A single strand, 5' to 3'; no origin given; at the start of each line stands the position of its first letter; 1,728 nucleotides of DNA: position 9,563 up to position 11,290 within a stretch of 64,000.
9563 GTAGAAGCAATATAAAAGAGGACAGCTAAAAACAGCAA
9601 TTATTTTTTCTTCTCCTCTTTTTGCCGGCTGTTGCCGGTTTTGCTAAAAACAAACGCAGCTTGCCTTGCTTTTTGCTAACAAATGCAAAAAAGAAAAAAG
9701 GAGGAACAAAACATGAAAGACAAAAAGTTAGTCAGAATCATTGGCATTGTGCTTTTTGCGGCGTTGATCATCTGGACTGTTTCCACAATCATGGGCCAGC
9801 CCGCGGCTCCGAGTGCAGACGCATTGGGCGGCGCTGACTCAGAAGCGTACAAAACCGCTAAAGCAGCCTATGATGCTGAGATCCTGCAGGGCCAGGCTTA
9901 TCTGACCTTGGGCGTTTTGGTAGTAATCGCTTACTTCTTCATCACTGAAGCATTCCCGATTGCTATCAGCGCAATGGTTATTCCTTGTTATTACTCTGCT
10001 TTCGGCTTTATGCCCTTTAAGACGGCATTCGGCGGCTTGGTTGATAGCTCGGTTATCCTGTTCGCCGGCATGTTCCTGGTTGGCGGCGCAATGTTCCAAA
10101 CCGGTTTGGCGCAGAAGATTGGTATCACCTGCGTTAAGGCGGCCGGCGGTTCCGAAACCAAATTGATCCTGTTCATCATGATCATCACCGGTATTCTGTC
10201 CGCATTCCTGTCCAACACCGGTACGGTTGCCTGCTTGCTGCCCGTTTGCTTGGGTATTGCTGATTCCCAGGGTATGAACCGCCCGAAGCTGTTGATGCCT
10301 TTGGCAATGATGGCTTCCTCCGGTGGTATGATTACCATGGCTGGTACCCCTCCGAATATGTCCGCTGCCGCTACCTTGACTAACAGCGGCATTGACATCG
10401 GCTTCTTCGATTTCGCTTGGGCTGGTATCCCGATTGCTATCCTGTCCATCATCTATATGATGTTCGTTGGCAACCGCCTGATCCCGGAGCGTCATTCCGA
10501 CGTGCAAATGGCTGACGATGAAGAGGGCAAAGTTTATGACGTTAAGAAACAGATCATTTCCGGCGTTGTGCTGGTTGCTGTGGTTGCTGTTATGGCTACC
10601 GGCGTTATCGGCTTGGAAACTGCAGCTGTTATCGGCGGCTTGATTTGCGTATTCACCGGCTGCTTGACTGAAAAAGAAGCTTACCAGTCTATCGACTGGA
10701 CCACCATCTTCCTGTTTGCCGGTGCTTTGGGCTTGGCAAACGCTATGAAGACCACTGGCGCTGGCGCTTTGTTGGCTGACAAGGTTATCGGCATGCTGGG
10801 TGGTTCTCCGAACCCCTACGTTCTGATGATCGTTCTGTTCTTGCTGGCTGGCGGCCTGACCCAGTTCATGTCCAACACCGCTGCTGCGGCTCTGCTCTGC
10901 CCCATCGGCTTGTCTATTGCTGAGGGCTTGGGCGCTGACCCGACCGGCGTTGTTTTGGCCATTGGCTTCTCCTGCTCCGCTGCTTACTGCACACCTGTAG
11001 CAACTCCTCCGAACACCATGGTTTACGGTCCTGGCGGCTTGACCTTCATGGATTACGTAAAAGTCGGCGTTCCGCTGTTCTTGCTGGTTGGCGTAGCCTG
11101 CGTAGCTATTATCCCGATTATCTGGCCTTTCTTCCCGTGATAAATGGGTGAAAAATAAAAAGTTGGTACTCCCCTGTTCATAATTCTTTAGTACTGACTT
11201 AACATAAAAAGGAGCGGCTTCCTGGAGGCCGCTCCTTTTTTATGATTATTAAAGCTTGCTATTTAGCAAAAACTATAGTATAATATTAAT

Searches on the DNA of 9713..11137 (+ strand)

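Call 57: build_rna_model(alignment_id=A6)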
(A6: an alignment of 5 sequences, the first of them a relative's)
Model R2 built from alignment A6 (5 sequences, 99 columns); structure: RNAalifold consensus.
model positions 83; base pairs 12; branch points 0; effective number of sequences 4.76; information 0.684 bits per position. Calibrated on 0.2 Mb of random sequence (short: E-values are rough).
structure used (alignment columns):
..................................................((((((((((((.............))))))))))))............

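Call 58: search_with_rna_model(model_id=R2, sources=[window, L001, L008, L009, L011, L012, L013, L015, L016, L017, L018, L019, L021, L022, L024], max_evalue=1, show_alignments=6)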
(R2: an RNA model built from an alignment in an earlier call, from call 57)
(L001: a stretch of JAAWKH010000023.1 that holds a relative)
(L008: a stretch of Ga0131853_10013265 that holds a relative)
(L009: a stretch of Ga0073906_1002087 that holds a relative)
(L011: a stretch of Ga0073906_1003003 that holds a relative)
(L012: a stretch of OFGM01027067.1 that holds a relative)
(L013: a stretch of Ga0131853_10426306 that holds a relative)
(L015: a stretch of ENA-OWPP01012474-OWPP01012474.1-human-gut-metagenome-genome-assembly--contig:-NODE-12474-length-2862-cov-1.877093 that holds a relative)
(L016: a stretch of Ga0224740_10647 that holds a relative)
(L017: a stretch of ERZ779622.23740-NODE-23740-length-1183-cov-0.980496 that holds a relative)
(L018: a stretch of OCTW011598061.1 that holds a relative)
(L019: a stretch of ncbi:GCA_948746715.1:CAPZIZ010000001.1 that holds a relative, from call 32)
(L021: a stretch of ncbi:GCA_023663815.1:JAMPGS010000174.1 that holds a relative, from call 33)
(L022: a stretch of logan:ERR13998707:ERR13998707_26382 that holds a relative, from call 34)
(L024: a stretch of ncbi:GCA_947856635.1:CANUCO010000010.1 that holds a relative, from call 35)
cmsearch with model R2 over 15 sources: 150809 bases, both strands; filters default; matches with E-value up to 1: 19.
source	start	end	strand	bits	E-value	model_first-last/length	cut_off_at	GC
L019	3265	3345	-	77.9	6.8e-13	1-83/83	no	0.44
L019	2669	2750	-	77.1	9.9e-13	1-83/83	no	0.44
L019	5885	5968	-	71.8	1.1e-11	1-83/83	no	0.37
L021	4370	4448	+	65.4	2.2e-10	1-83/83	no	0.44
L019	5760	5851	-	65.3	2.2e-10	1-83/83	no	0.4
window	8758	8837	-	31.4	0.0014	1-83/83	no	0.43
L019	2278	2355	-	27.3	0.0095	1-83/83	no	0.42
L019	2677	2715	+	26.7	0.012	44-80/83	no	0.56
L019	3235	3307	+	24.9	0.029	1-83/83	no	0.47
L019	5768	5807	+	20.8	0.19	44-79/83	no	0.47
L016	8835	8918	+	20.5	0.22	1-83/83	no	0.27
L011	2523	2610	+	20.5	0.22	1-83/83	no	0.28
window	47454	47522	+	20.1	0.27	1-83/83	no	0.38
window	43135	43173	-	18.9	0.46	44-78/83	no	0.44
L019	3474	3545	+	18.7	0.51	1-83/83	no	0.25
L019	5848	5927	+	18.6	0.52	1-83/83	no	0.41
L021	4403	4444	-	17.4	0.93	41-83/83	no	0.52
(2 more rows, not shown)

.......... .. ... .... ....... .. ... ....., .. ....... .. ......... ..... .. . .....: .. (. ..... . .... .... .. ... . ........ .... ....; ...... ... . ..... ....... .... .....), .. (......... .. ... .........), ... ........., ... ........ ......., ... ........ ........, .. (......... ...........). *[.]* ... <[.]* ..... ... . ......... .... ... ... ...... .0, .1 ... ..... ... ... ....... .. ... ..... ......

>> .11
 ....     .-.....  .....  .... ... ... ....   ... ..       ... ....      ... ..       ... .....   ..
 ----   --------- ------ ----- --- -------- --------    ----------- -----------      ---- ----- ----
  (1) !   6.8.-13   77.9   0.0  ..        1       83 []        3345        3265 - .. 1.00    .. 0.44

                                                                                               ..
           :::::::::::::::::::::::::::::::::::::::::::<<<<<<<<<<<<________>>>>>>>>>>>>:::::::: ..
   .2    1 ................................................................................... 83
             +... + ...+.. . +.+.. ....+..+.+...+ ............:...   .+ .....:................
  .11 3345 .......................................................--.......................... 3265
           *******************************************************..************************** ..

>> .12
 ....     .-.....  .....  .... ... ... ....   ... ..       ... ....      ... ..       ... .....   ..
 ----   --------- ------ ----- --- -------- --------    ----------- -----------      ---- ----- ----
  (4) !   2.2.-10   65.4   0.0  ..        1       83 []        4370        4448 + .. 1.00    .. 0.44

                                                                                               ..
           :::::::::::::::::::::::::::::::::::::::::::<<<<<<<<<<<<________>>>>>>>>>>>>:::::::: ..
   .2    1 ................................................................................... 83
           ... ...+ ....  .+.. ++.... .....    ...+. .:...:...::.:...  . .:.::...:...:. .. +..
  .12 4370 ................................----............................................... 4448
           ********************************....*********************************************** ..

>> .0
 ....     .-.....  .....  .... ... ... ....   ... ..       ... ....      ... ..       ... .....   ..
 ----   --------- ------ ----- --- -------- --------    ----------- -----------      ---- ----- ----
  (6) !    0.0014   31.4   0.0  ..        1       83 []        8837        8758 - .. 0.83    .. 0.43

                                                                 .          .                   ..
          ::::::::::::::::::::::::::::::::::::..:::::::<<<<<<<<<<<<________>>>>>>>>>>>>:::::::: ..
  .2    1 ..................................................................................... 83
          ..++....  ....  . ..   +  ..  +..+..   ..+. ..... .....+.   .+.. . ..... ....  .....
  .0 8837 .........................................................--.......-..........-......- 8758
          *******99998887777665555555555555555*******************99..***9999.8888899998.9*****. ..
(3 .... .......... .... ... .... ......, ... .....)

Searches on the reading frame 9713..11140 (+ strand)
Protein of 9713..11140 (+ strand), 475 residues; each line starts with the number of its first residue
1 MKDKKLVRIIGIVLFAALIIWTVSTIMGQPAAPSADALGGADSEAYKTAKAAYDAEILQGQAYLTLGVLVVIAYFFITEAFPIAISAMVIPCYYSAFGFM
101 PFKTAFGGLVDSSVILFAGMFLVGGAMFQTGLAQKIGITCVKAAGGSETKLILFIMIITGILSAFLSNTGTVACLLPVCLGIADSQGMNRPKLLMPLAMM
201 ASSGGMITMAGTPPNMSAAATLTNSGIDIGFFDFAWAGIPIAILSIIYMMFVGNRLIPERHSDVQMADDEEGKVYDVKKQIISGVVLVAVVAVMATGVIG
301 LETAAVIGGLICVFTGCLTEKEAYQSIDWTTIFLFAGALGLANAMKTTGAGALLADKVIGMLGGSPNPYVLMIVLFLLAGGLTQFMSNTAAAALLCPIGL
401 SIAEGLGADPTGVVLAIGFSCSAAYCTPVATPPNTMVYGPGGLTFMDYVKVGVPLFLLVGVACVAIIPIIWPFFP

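Call 17: find_encoding_contigs(protein=window:9713-11140:+, flank=10000, max_places=6)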
Protein window:9713-11140:+ (475 aa): 12 contigs read that carry it; 6 places shown.
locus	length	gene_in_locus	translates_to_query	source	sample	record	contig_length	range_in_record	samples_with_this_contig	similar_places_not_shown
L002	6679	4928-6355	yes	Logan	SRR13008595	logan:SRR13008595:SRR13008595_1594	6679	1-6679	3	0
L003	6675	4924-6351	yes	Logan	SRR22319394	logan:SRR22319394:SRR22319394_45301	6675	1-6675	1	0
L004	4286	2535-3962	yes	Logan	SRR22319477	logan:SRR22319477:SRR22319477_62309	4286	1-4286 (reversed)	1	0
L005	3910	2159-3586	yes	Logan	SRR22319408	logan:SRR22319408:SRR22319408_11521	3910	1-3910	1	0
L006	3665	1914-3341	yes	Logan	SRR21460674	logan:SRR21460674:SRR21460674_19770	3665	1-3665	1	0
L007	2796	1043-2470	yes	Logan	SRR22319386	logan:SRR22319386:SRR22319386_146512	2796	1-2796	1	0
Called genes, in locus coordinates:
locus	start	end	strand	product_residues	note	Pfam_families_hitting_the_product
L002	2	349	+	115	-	?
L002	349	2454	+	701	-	PF02687:FtsX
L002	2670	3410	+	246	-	PF00912:Transgly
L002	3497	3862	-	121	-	-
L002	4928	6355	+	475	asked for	PF06808:DctM (faint), PF00939:Na_sulph_symp, PF03600:CitMHS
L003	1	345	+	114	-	?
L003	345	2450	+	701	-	PF02687:FtsX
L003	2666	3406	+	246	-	PF00912:Transgly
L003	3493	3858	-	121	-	-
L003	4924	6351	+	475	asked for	PF06808:DctM (faint), PF00939:Na_sulph_symp, PF03600:CitMHS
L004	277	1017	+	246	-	PF00912:Transgly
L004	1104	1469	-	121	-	-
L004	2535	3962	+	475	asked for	PF06808:DctM (faint), PF00939:Na_sulph_symp, PF03600:CitMHS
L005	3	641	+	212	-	?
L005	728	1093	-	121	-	-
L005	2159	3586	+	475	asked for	PF06808:DctM (faint), PF00939:Na_sulph_symp, PF03600:CitMHS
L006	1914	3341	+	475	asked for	PF06808:DctM (faint), PF00939:Na_sulph_symp, PF03600:CitMHS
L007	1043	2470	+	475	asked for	PF06808:DctM (faint), PF00939:Na_sulph_symp, PF03600:CitMHS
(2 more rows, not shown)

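Call 31: find_homologous_proteins(query=window:9713-11137:+, max_evalue=1e-100)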
Query window:9713-11137:+ (475 aa): 7082 proteins with E <= 1e-100 among 8000 candidates; the best 120 are listed.
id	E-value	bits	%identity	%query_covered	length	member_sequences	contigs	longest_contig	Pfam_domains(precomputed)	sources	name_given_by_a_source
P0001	0.0e+0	1015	100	100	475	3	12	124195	PF00939.26,PF06808.19,PF03600.23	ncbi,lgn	-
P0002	1.4e-288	975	96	100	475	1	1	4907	PF00939.26,PF06808.19,PF16980.12,PF03600.23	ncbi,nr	ncbi:MAG: SLC13 family permease [Clostridium sp.]|nr:SLC13 family permease [Clostridium sp.]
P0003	2.5e-287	971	95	100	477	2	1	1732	PF00939.26,PF06808.19,PF16980.12,PF03600.23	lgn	-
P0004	1.4e-283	959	93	100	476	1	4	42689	PF00939.26,PF06808.19,PF03600.23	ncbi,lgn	-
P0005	4.8e-276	934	91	98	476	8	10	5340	PF00939.26,PF06808.19,PF03600.23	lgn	-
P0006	2.6e-271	919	89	100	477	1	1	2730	PF00939.26,PF06808.19,PF03600.23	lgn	-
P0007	1.0e-261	887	87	100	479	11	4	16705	PF00939.26,PF06808.19,PF16980.12,PF03600.23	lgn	-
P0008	6.1e-254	861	84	100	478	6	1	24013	PF00939.26,PF06808.19,PF03600.23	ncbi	-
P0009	5.8e-253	858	83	100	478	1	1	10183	PF00939.26,PF16980.12,PF03600.23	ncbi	-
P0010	7.6e-249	844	83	100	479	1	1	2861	PF00939.26,PF03600.23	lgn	-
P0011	5.1e-236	802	78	100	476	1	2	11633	PF00939.26,PF06808.19,PF16980.12,PF03600.23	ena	-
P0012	2.7e-231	787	76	100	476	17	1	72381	PF00939.26,PF06808.19,PF16980.12,PF03600.23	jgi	jgi:anion transporter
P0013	3.7e-230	783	77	100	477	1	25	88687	PF00939.26,PF06808.19,PF03600.23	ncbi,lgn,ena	-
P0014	6.6e-230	782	77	100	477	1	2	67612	PF00939.26,PF06808.19,PF03600.23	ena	-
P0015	1.3e-229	781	77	100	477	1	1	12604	PF00939.26,PF06808.19,PF16980.12,PF03600.23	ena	-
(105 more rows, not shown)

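Call 32: find_encoding_contigs(protein=P0004, flank=4000, max_places=2)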
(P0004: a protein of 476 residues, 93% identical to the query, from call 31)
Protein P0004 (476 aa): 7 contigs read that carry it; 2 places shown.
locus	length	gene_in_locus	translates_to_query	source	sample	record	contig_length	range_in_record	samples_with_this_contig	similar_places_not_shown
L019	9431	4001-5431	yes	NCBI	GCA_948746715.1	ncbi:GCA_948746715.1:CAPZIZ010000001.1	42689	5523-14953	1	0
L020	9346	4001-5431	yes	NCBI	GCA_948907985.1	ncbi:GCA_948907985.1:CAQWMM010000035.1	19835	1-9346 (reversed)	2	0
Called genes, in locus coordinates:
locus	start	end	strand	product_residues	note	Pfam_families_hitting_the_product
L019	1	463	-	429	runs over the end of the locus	PF00709:Adenylsucc_synt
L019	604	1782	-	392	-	PF04294:VanW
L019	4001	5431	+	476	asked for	PF06808:DctM (faint), PF00939:Na_sulph_symp, PF03600:CitMHS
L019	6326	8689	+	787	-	PF25873:WHD_MalT (weak), PF17874:TPR_MalT, PF00196:GerE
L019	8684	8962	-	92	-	PF00581:Rhodanese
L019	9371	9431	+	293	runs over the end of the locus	PF14870:PSII_BNR (faint), PF15902:Sortilin-Vps10 (faint), PF02012:BNR (faint)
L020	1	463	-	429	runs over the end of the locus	PF00709:Adenylsucc_synt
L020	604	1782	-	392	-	PF04294:VanW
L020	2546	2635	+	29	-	-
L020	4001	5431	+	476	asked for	PF06808:DctM (faint), PF00939:Na_sulph_symp, PF03600:CitMHS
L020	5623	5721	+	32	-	-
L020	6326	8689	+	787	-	PF25873:WHD_MalT (weak), PF17874:TPR_MalT, PF00196:GerE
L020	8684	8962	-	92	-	PF00581:Rhodanese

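Call 33: find_encoding_contigs(protein=P0002, flank=4000, max_places=2)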
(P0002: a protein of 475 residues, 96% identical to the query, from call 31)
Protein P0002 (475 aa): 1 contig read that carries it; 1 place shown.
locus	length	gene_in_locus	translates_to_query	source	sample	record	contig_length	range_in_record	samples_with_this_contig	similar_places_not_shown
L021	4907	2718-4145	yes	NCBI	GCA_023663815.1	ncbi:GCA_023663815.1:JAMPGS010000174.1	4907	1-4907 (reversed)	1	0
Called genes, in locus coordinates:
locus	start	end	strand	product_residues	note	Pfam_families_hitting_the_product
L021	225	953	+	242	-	PF00912:Transgly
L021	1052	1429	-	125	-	-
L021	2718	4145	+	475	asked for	PF00939:Na_sulph_symp, PF03600:CitMHS, PF16980:CitMHS_2 (weak), PF06808:DctM (weak), PF03600:CitMHS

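Call 34: find_encoding_contigs(protein=P0007, flank=4000, max_places=2)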
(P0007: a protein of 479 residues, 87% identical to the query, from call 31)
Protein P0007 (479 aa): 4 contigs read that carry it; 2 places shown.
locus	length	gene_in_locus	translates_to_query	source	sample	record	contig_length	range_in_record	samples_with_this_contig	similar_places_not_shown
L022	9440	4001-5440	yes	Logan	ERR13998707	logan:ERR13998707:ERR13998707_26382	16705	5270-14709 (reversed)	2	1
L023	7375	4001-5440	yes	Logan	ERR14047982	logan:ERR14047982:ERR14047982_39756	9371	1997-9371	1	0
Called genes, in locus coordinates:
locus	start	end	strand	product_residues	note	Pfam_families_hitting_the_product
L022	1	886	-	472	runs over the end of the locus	PF01235:Na_Ala_symp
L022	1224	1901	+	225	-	PF04474:DUF554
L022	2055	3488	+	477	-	PF00939:Na_sulph_symp, PF03600:CitMHS, PF06808:DctM (weak), PF03600:CitMHS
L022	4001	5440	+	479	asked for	PF00939:Na_sulph_symp, PF03600:CitMHS, PF16980:CitMHS_2 (weak), PF06808:DctM (weak), PF03600:CitMHS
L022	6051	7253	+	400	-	PF00291:PALP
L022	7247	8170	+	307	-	PF09924:LPG_synthase_C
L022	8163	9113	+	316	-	PF13527:Acetyltransf_9, PF00583:Acetyltransf_1, PF13508:Acetyltransf_7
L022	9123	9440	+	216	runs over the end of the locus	PF16107:DUF4825 (faint)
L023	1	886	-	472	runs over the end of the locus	PF01235:Na_Ala_symp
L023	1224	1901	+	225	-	PF04474:DUF554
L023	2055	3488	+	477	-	PF00939:Na_sulph_symp, PF03600:CitMHS, PF06808:DctM (weak), PF03600:CitMHS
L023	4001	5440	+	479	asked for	PF00939:Na_sulph_symp, PF03600:CitMHS, PF16980:CitMHS_2 (weak), PF06808:DctM (weak), PF03600:CitMHS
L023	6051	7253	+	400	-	PF00291:PALP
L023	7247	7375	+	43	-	?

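Call 35: find_encoding_contigs(protein=P0008, flank=4000, max_places=2)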
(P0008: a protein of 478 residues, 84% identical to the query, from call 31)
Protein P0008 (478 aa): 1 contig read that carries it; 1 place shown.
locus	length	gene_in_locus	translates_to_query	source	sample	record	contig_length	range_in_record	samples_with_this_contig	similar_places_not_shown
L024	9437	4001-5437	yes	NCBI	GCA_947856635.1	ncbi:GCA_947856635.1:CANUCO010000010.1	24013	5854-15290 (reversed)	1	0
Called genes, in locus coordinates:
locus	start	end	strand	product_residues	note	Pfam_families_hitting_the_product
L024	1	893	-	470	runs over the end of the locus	PF01235:Na_Ala_symp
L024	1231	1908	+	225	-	PF04474:DUF554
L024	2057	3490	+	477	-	PF00939:Na_sulph_symp, PF03600:CitMHS, PF06808:DctM (weak), PF03600:CitMHS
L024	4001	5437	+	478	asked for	PF00939:Na_sulph_symp (weak), PF03600:CitMHS, PF06808:DctM, PF00939:Na_sulph_symp, PF03600:CitMHS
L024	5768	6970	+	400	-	PF00291:PALP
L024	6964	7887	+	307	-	PF09924:LPG_synthase_C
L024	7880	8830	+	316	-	PF13527:Acetyltransf_9, PF00583:Acetyltransf_1 (weak), PF13508:Acetyltransf_7 (weak)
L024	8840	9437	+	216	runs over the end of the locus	-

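Call 73: find_encoding_contigs(protein=P0005, flank=4000, max_places=4)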
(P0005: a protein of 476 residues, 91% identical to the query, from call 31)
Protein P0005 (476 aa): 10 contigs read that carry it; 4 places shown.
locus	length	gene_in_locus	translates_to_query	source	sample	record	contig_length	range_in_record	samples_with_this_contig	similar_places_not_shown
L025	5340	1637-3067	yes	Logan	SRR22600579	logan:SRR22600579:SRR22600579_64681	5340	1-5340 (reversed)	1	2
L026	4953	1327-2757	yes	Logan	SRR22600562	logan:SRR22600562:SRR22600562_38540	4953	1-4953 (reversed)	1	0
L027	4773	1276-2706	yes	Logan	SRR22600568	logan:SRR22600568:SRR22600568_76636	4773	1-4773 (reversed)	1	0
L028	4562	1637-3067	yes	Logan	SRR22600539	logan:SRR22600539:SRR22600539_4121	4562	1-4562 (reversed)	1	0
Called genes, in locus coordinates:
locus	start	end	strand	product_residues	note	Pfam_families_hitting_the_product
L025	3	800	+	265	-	?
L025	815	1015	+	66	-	PF04024:PspC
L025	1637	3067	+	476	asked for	PF00939:Na_sulph_symp, PF03600:CitMHS, PF06808:DctM (weak), PF03600:CitMHS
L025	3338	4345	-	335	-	PF02518:HATPase_c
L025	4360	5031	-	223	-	PF00072:Response_reg, PF00486:Trans_reg_C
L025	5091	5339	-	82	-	?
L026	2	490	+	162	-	?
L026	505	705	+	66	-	PF04024:PspC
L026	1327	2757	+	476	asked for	PF00939:Na_sulph_symp, PF03600:CitMHS, PF06808:DctM (weak), PF03600:CitMHS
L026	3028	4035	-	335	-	PF02518:HATPase_c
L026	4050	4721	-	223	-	PF00072:Response_reg, PF00486:Trans_reg_C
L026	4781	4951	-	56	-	?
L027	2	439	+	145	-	?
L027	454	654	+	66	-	PF04024:PspC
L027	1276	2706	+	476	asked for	PF00939:Na_sulph_symp, PF03600:CitMHS, PF06808:DctM (weak), PF03600:CitMHS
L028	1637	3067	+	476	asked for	PF00939:Na_sulph_symp, PF03600:CitMHS, PF06808:DctM (weak), PF03600:CitMHS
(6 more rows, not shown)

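Call 74: find_encoding_contigs(protein=P0006, flank=4000, max_places=2)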
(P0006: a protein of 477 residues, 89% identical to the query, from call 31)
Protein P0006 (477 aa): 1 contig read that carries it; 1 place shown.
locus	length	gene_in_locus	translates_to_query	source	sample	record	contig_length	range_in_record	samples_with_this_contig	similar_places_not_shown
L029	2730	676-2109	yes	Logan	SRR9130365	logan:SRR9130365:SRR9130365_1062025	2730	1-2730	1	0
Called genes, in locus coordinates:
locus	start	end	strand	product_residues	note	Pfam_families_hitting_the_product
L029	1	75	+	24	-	?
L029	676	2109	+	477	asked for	PF00939:Na_sulph_symp, PF03600:CitMHS, PF06808:DctM (weak), PF03600:CitMHS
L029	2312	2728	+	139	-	?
